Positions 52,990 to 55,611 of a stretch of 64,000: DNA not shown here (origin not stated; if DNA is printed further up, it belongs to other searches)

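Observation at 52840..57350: Low-GC horizontally acquired island: B12-binding radical SAM enzyme, translationally coupled acidic peptide, MFS exporter and two small proteins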

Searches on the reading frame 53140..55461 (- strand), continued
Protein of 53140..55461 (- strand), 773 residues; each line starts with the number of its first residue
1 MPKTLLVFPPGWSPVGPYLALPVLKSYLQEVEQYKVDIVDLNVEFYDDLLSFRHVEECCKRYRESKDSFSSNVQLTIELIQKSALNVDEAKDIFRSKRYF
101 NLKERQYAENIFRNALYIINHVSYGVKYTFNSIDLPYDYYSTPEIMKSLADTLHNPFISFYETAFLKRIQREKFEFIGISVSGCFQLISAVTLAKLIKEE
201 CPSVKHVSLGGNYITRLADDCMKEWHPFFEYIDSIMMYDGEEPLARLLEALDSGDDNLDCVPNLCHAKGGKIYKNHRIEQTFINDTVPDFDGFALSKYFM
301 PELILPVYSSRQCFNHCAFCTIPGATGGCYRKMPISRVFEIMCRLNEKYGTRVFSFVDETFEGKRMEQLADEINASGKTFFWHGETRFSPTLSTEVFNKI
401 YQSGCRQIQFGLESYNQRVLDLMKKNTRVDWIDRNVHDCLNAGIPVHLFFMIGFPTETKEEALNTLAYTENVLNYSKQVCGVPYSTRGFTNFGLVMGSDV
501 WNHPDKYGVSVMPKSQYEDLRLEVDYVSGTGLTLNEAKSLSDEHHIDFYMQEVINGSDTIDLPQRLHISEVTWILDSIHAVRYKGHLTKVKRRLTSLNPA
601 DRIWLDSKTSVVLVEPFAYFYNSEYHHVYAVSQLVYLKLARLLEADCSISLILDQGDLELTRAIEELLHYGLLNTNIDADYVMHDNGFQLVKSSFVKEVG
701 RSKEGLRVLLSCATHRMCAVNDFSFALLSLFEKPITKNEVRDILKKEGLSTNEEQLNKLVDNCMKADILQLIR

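Call 12: find_encoding_contigs(protein=P0017, flank=5000, max_places=2)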
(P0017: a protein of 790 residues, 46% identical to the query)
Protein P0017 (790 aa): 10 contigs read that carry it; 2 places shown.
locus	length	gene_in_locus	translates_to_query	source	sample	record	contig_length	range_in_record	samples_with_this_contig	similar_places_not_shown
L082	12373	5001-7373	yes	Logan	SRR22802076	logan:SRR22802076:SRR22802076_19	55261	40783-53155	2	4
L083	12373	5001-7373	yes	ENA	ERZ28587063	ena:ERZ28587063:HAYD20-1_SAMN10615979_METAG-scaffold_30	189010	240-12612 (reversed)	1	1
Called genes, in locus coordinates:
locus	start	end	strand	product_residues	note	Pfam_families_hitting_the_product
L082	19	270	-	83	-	-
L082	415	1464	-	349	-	PF02311:AraC_binding, PF07883:Cupin_2, PF12833:HTH_18, PF00165:HTH_AraC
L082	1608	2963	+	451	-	PF07690:MFS_1, PF13347:MFS_2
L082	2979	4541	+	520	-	PF21104:Glyco_hydro_78_N, PF17389:Bac_rhamnosid6H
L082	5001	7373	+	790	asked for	PF04055:Radical_SAM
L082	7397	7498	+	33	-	-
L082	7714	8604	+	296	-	PF00196:GerE (weak), PF09860:DUF2087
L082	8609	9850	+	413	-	PF07690:MFS_1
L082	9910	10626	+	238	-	PF00072:Response_reg, PF04397:LytTR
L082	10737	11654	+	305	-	PF00892:EamA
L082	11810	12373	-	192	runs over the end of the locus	PF01944:SpoIIM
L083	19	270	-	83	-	-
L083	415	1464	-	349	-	PF02311:AraC_binding, PF07883:Cupin_2, PF12833:HTH_18, PF00165:HTH_AraC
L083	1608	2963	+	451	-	PF07690:MFS_1, PF13347:MFS_2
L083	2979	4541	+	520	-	PF21104:Glyco_hydro_78_N, PF17389:Bac_rhamnosid6H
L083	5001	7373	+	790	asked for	PF04055:Radical_SAM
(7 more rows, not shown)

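Call 13: find_encoding_contigs(protein=P0020, flank=5000, max_places=1)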
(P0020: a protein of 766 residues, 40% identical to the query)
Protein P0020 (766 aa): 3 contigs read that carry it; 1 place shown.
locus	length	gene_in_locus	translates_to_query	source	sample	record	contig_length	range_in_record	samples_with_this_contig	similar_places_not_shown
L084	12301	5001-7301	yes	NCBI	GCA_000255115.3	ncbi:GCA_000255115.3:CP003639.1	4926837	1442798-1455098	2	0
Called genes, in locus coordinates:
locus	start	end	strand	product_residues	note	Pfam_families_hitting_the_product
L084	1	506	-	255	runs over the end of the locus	PF13624:SurA_N_3 (weak)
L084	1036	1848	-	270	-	PF13623:SurA_N_2 (weak), PF13624:SurA_N_3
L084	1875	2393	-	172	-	-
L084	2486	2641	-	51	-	-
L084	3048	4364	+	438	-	PF00515:TPR_1 (faint), PF07719:TPR_2 (faint), PF13181:TPR_8 (faint), PF13374:TPR_10 (faint), PF13424:TPR_12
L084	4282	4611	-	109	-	-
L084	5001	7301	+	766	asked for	PF04055:Radical_SAM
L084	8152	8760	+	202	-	PF12840:HTH_20, PF25213:HVO_A0261_N (weak), PF01022:HTH_5, PF01047:MarR (weak), PF08279:HTH_11 (weak), PF12802:MarR_2 (weak), PF13412:HTH_24, PF09860:DUF2087, +1 more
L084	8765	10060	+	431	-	PF05977:MFS_3, PF07690:MFS_1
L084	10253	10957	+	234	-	PF01564:Spermine_synth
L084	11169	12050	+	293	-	PF00589:Phage_integrase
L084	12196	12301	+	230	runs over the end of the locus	-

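Call 14: find_encoding_contigs(protein=P0040, flank=5000, max_places=2)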
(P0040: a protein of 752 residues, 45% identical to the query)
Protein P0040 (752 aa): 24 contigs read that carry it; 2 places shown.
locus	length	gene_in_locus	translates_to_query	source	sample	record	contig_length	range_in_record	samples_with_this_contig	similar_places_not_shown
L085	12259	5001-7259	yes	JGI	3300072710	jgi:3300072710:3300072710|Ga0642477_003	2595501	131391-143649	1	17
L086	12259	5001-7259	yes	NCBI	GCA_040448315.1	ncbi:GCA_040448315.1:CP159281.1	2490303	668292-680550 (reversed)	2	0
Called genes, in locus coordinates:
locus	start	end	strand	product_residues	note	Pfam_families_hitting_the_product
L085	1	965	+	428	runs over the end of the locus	PF02463:SMC_N (faint), PF00005:ABC_tran, PF13304:AAA_21 (faint), PF08402:TOBE_2 (weak)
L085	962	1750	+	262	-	PF00528:BPD_transp_1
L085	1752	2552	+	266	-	PF00528:BPD_transp_1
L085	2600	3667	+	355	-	PF01547:SBP_bac_1, PF13416:SBP_bac_8, PF13531:SBP_bac_11, PF13343:SBP_bac_6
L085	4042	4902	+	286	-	PF21259:Rgg_C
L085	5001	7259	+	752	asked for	PF04055:Radical_SAM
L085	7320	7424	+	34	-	-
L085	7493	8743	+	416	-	PF05977:MFS_3, PF07690:MFS_1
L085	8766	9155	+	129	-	PF14478:DUF4430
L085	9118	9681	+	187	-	-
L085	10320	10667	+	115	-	PF18860:AbiJ_NTD3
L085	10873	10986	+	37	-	-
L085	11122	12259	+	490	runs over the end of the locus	PF13396:PLDc_N, PF13091:PLDc_2, PF00614:PLDc (faint), PF13091:PLDc_2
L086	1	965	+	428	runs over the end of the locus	PF02463:SMC_N (faint), PF00005:ABC_tran, PF13304:AAA_21 (faint), PF08402:TOBE_2 (weak)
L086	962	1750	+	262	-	PF00528:BPD_transp_1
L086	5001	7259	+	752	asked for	PF04055:Radical_SAM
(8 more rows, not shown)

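Call 20: search_solved_structures(query=window:53140-55461:-, max_evalue=0.01)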
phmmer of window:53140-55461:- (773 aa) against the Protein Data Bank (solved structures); distinct sequences matched with E-value up to 0.01: 1.
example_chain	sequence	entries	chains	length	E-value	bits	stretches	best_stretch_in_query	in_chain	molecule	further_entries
6fd2_B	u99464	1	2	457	7e-06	27.9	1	308-465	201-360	Putative apramycin biosynthetic oxidoreductase 4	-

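Call 25: find_encoding_contigs(protein=P0024, flank=5000, max_places=1)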
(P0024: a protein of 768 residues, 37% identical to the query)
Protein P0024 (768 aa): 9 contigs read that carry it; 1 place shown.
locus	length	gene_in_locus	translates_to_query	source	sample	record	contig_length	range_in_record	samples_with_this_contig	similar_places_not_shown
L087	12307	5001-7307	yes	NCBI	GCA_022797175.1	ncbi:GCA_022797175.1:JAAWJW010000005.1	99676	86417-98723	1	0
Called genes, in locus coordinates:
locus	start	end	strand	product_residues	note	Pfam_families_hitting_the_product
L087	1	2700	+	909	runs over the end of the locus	PF13575:DUF4135, PF05147:LANC_like, PF03663:Glyco_hydro_76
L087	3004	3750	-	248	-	-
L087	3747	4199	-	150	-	-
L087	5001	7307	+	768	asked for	PF04055:Radical_SAM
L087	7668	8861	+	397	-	PF05977:MFS_3, PF07690:MFS_1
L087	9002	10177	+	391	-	PF07730:HisKA_3, PF02518:HATPase_c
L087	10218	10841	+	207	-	PF00072:Response_reg, PF00196:GerE, PF08281:Sigma70_r4_2 (weak)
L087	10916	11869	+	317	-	PF02423:OCD_Mu_crystall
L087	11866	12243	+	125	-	PF01042:Ribonuc_L-PSP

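Call 26: find_encoding_contigs(protein=P0039, flank=5000, max_places=1)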
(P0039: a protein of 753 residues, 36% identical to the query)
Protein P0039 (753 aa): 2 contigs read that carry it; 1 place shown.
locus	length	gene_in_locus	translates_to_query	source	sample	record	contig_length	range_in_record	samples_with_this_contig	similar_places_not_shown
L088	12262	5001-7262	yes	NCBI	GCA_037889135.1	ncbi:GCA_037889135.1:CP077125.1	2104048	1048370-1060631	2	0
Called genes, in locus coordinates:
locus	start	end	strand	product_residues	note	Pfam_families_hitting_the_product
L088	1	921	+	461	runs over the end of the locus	PF08323:Glyco_transf_5, PF13439:Glyco_transf_4 (weak), PF00534:Glycos_transf_1, PF13692:Glyco_trans_1_4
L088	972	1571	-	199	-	-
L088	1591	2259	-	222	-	PF13489:Methyltransf_23, PF08241:Methyltransf_11 (weak), PF08242:Methyltransf_12 (weak)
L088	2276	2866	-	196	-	PF04301:BioG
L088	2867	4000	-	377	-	PF00155:Aminotran_1_2, PF01053:Cys_Met_Meta_PP (weak)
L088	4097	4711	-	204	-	PF13526:DUF4125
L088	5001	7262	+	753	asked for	PF04055:Radical_SAM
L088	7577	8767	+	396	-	PF07690:MFS_1, PF05977:MFS_3 (faint)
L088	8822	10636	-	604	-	PF13424:TPR_12, PF00515:TPR_1 (faint), PF07719:TPR_2 (faint), PF13176:TPR_7 (faint), PF24885:TPR_NPHP3, PF13424:TPR_12, PF13374:TPR_10 (weak), PF13228:DUF4037, +1 more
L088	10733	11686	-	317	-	PF07661:MORN_2 (faint)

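Call 27: find_encoding_contigs(protein=P0041, flank=5000, max_places=1)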
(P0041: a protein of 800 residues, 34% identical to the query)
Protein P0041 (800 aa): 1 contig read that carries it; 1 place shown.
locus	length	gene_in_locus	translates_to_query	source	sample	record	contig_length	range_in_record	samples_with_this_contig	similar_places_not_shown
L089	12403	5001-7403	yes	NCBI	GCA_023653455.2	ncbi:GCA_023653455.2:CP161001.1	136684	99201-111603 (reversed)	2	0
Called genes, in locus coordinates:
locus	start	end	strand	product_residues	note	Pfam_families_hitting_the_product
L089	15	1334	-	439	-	PF02056:Glyco_hydro_4, PF11975:Glyco_hydro_4C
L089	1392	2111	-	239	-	PF00392:GntR, PF07702:UTRA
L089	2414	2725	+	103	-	PF03551:PadR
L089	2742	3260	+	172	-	PF11193:DUF2812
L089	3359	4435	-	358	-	-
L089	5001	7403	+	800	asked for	PF04055:Radical_SAM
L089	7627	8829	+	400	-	PF05977:MFS_3, PF13347:MFS_2, PF07690:MFS_1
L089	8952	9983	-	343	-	PF13786:DUF4179, PF18705:DUF5643 (weak)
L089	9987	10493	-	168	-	PF04542:Sigma70_r2, PF08281:Sigma70_r4_2, PF04545:Sigma70_r4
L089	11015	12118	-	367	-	PF01051:Rep3_N, PF21205:Rep3_C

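Call 32: search_protein_families(library=pfam, alignment_id=A1, max_evalue=1)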
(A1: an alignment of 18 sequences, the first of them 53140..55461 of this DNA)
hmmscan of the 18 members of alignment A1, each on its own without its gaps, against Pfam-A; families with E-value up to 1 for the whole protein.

A. member 1, window:53140-55461:- (773 aa): 4 families
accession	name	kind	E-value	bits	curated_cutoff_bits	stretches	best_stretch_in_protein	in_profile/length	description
PF04055.27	Radical_SAM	-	6.6e-18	65.9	29.5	1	309-466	3-163/166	Radical SAM superfamily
PF02310.24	B12-binding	-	0.00066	19.9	32.1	1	164-247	42-120/121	B12 binding domain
PF00225.29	Kinesin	-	0.033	13.6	29.3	1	337-427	47-146/327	Kinesin motor domain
PF25325.1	EF-hand_EFHB_C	-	0.13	12.5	27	0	731-764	19-52/75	EFHB C-terminal EF-hand domain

B. families by the number of members that match (of 18 scanned): 23 families
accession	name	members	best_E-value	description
PF04055.27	Radical_SAM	18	2.4e-21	Radical SAM superfamily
PF02310.24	B12-binding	11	1.8e-07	B12 binding domain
PF19864.5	Radical_SAM_N2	2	0.05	Radical SAM proteins, N-terminal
PF05402.18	PqqD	1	7.5e-05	Coenzyme PQQ synthesis protein D (PqqD)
PF08872.15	KGK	1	0.008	KGK domain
PF21782.3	PKMT_2nd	1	0.011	PKMT, C-terminal winged helix domain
PF00225.29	Kinesin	1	0.033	Kinesin motor domain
PF04167.18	DUF402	1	0.038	Protein of unknown function (DUF402)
PF05372.16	Delta_lysin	1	0.045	Delta lysin family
PF10992.13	Epiplasmin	1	0.053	Epiplasmin protein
PF00929.31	RNase_T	1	0.069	Exonuclease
PF05609.18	LAP1_C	1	0.087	Lamina-associated polypeptide 1, AAA+ activator domain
PF11502.13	BCL9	1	0.094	B-cell lymphoma 9 protein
PF17418.7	SdpA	1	0.098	Sporulation delaying protein SdpA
PF04461.18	DUF520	1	0.11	Protein of unknown function (DUF520)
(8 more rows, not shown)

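Call 35: find_encoding_contigs(protein=P0027, flank=5000, max_places=1)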
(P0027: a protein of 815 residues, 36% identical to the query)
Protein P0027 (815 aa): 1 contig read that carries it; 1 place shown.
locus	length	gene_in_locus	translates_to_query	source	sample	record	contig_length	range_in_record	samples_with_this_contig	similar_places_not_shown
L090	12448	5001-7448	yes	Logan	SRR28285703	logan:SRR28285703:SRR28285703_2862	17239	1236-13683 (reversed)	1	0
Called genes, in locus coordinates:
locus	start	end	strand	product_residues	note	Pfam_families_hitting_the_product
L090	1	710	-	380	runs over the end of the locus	PF13353:Fer4_12 (faint), PF04055:Radical_SAM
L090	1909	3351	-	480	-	PF01432:Peptidase_M3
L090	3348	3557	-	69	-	-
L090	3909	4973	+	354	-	PF05977:MFS_3, PF07690:MFS_1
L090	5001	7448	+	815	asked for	PF04055:Radical_SAM, PF05402:PqqD (faint)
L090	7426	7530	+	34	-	-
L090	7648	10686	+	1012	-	PF04738:Lant_dehydr_N, PF14028:Lant_dehydr_C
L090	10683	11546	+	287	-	PF05114:MbnB_TglH_ChrH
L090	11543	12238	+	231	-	-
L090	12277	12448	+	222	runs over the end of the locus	PF01564:Spermine_synth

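Call 36: find_encoding_contigs(protein=P0096, flank=6000, max_places=1)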
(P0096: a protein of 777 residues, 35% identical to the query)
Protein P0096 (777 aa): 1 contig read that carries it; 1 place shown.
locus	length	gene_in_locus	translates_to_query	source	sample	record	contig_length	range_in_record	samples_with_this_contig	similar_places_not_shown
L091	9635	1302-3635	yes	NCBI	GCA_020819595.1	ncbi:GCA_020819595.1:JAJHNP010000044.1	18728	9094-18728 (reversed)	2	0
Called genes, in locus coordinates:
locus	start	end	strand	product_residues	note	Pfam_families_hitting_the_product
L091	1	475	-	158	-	PF03575:Peptidase_S51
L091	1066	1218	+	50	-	-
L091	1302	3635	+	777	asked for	PF02310:B12-binding (faint), PF04055:Radical_SAM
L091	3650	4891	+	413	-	-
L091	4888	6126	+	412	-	PF07690:MFS_1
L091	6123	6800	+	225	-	-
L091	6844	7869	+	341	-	PF13578:Methyltransf_24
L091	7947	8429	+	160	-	PF13384:HTH_23, PF13518:HTH_28 (weak), PF13551:HTH_29, PF13565:HTH_32 (weak), PF13592:HTH_33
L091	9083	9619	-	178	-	-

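Call 45: predict_structure(alignment_id=A2)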
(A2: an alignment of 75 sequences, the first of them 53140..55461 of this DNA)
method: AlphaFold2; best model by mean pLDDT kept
length: 773 residues; sequences in the alignment: 75
mean_pLDDT: 93.9   pTM: 0.93
mean pLDDT of the five models: 93.9, 93.1, 92.8, 92.4, 91.7
residues with pLDDT >= 90: 664; 70-90: 101; 50-70: 8; < 50: 0
segments of 3 or more residues with pLDDT < 50: none
pLDDT, mean of each block of 10 residues (from residue 1): 97 95 98 97 98 98 96 95 98 98 96 98 95 96 98 97 96 98 97 98 98 94 94 95 96 90 93 92 94 97 96 90 77 96 98 92 97 98 96 98 98 97 96 98 98 96 97 96 94 94 96 91 94 93 78 72 88 96 86 92 96 96 96 95 89 93 95 91 84 92 87 92 94 94 89 87 94 88
secondary structure, 60 per line:
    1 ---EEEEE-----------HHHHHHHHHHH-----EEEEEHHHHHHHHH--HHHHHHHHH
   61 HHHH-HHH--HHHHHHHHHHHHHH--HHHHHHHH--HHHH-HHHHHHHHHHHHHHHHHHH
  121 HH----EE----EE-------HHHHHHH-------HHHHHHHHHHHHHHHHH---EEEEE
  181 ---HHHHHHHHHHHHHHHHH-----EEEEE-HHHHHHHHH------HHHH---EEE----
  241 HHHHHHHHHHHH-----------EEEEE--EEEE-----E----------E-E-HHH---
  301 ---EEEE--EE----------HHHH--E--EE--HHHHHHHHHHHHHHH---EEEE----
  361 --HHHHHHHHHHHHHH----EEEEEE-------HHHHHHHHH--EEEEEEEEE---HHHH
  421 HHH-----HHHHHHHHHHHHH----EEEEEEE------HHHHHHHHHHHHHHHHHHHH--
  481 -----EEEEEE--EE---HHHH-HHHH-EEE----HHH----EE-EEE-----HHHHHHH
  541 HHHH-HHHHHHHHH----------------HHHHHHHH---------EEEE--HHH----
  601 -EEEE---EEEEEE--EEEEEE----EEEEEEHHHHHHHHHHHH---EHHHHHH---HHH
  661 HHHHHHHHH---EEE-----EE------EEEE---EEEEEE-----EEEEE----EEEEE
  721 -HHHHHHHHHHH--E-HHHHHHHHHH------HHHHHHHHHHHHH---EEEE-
elements in order (helices of 4 or more, strands of 3 or more residues): E4-8 H20-30 E36-40 H41-49 H52-64 H71-84 H87-94 H97-100 H102-122 H142-148 H156-172 E176-180 H184-200 E206-210 H212-220 H227-230 E234-236 H241-252 E264-268 E271-274 E304-307 H322-325 H335-349 E353-356 H363-376 E381-386 H394-402 E405-413 H417-423 H429-441 E446-452 H459-478 E486-491 H499-502 H504-507 E509-511 E526-528 H534-544 H546-554 H571-578 E588-591 E602-605 E609-614 E617-622 E627-632 H633-644 H649-654 H658-669 E673-675 E689-692 E696-701 E707-711 E716-720 H722-732 H737-746 H753-765 E769-772

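Call 47: fold_search(model_id=the predicted structure, library=pdb)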
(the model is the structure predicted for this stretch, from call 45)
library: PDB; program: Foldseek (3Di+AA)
matches with E <= 10: 1622; with E <= 0.001: 79
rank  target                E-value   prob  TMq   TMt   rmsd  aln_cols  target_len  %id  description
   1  6wte_A                2.0e-17  1.00  0.43  0.57   9.0       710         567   12  Structure of radical S-adenosylmethionine methyltransferase, TsrM, from Kitasatospora setae with cobalamin and [4Fe-4S (released 2020-12-23)
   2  6wte_B                9.6e-17  1.00  0.43  0.60   8.4       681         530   13  Structure of radical S-adenosylmethionine methyltransferase, TsrM, from Kitasatospora setae with cobalamin and [4Fe-4S (released 2020-12-23)
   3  6wtf_A                1.1e-16  1.00  0.40  0.55   9.3       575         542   13  Structure of radical S-adenosylmethionine methyltransferase, TsrM, from Kitasatospora setae with tryptophan substrate  (released 2020-12-23)
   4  5ul4                  1.1e-16  1.00  0.45  0.47   7.6       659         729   12  Structure of Cobalamin-dependent S-adenosylmethionine radical enzyme OxsB with aqua-cobalamin and S-adenosylmethionine b (released 2017-04-19)
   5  5ul3                  1.7e-16  1.00  0.46  0.49   7.8       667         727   12  Structure of Cobalamin-dependent S-adenosylmethionine radical enzyme OxsB with aqua-cobalamin bound (released 2017-04-19)
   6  6wtf_B                2.8e-16  1.00  0.40  0.55   8.9       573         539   13  Structure of radical S-adenosylmethionine methyltransferase, TsrM, from Kitasatospora setae with tryptophan substrate  (released 2020-12-23)
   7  5ul2                  1.0e-15  1.00  0.44  0.46   7.0       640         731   12  Structure of Apo, SeMet-labeled Cobalamin-dependent S-adenosylmethionine radical enzyme OxsB (released 2017-04-19)
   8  9ccb                  7.9e-15  1.00  0.34  0.59   8.6       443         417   14  X-ray crystal structure of methyl-coenzyme M reductase glutamine methylase (MgmA) from Methanothermobacter marburgensis  (released 2025-01-01)
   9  9n1d                  4.2e-14  1.00  0.38  0.46   5.6       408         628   15  Crystal structure of CysS from Corallococcus sp. CA054B with 5'-deoxyadenosine and methionine bound (released 2026-01-28)
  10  7kdy_A                4.7e-14  1.00  0.37  0.42  11.6       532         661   13  Crystal structure of Streptomyces tokunonesis TokK with hydroxycobalamin, 5'-deoxyadenosine, methionine, and (2R)-pant (released 2022-01-12)
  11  7kdy_B                1.4e-13  1.00  0.36  0.41   9.7       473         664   14  Crystal structure of Streptomyces tokunonesis TokK with hydroxycobalamin, 5'-deoxyadenosine, methionine, and (2R)-pant (released 2022-01-12)
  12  7mjx_A                2.8e-13  1.00  0.32  0.54  12.0       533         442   12  MiaB in the complex with 5'-deoxyadenosine, methionine and RNA (released 2021-09-15)
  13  7kdx_B                3.3e-13  1.00  0.36  0.41   9.8       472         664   15  Crystal structure of Streptomyces tokunonesis TokK with hydroxycobalamin, 5'-deoxyadenosine, and methionine (released 2022-01-12)
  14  9n1b                  3.5e-13  1.00  0.38  0.45  11.9       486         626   15  Crystal structure of CysS from Corallococcus sp. CA054B with 5'-deoxyadenosine, methionine, and pantetheinylated 3-metho (released 2026-01-28)
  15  7kdx_A                3.9e-13  1.00  0.36  0.41  11.2       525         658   14  Crystal structure of Streptomyces tokunonesis TokK with hydroxycobalamin, 5'-deoxyadenosine, and methionine (released 2022-01-12)
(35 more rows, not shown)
